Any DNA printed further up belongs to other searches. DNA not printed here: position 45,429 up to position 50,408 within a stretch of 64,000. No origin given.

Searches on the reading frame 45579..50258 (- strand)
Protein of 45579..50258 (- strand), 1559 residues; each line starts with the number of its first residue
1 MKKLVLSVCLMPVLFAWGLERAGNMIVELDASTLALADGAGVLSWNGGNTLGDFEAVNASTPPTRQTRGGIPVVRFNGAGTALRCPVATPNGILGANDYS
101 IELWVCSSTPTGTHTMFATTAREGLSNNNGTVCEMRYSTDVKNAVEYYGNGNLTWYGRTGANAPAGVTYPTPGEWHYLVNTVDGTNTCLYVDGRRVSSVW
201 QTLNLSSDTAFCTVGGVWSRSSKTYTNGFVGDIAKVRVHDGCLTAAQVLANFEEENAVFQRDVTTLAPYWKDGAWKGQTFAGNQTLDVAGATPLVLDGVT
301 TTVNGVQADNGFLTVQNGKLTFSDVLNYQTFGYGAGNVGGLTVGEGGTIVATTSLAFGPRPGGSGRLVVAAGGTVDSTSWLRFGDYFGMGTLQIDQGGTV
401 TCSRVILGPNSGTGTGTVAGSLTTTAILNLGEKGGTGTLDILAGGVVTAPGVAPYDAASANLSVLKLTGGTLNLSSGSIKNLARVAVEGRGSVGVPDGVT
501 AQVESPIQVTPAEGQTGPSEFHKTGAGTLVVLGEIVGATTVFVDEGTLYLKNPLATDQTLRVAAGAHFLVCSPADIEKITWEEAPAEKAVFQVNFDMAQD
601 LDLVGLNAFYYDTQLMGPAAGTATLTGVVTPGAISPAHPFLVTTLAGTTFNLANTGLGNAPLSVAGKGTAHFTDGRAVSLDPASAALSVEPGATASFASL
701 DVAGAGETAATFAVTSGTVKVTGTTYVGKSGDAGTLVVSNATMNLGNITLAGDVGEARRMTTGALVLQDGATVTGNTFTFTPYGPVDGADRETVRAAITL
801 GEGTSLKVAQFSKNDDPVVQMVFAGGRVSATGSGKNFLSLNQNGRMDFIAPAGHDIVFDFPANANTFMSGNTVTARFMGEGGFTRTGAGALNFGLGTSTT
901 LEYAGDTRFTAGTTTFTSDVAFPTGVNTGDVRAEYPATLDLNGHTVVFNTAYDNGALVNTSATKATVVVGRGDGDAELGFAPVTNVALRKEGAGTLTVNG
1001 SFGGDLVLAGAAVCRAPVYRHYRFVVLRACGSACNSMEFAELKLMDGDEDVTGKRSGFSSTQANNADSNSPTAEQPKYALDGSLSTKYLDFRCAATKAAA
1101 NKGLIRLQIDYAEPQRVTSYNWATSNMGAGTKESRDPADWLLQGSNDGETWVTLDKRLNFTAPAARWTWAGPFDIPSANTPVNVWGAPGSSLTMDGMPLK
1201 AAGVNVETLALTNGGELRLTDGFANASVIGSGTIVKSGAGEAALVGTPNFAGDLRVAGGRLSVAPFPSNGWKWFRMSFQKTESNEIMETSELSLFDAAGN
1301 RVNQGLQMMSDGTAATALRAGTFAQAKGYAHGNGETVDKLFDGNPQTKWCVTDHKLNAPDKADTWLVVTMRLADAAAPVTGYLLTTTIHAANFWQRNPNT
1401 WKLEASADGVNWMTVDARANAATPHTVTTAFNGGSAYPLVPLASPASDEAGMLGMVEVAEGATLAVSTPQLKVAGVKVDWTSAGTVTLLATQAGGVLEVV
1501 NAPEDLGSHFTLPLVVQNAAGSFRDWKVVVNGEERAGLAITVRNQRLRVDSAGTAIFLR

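Call 45: search_protein_families(library=pfam, proteins=[window:45579-50258:-], max_evalue=0.001)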
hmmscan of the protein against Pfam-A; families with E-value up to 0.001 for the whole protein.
window:45579-50258:- (1559 aa): 3 families
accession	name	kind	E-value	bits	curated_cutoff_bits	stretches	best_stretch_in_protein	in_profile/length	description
PF13385.13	Laminin_G_3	-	7.4e-15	55.8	27.6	1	87-248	7-150/151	Concanavalin A-like lectin/glucanases superfamily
PF00754.31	F5_F8_type_C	-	5e-10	40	28.2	1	1331-1432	9-100/127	F5/8 type C domain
PF22633.2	F5_F8_type_C_2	-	9.1e-06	26.6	27.8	0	1340-1435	2-85/91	NedA-like, galactose-binding domain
